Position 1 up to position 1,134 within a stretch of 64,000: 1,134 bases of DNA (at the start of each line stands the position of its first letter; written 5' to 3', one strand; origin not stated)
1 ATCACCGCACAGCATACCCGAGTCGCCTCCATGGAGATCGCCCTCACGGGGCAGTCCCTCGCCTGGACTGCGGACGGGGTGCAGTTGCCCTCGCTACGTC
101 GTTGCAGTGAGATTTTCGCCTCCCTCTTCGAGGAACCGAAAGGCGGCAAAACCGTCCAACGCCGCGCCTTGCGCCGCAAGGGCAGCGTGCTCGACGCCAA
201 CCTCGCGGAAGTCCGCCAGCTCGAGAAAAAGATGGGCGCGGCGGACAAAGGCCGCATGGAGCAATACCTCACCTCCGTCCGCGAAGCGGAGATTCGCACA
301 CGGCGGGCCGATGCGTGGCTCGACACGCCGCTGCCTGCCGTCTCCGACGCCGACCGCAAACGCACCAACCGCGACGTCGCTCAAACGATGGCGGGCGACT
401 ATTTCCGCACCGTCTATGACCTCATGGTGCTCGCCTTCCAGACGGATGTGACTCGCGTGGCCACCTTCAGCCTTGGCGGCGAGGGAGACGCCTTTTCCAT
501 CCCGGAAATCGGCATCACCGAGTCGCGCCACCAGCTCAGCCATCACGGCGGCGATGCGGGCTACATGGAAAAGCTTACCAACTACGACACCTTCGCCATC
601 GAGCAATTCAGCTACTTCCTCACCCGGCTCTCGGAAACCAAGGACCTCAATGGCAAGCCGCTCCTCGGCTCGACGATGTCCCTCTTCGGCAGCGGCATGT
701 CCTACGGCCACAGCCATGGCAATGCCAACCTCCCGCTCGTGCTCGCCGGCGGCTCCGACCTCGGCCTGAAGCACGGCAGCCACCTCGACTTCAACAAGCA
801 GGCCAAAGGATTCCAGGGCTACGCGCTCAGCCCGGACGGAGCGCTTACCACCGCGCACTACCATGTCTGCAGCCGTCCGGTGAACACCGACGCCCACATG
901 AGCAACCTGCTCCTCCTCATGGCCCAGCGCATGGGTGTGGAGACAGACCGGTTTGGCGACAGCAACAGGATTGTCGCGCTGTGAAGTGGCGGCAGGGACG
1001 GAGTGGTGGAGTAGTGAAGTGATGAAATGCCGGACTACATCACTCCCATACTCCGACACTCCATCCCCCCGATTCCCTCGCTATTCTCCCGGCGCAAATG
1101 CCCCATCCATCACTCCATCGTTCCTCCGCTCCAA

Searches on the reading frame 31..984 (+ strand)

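Call 39: search_protein_families(library=pfam, proteins=[window:31-984:+], max_evalue=0.0001)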
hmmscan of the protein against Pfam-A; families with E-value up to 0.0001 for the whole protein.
window:31-984:+ (317 aa): 1 family
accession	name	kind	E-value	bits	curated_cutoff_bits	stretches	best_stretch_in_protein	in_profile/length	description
PF07586.16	HXXSHH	-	8.6e-54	183.6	30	1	6-193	117-306/307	Protein of unknown function (DUF1552)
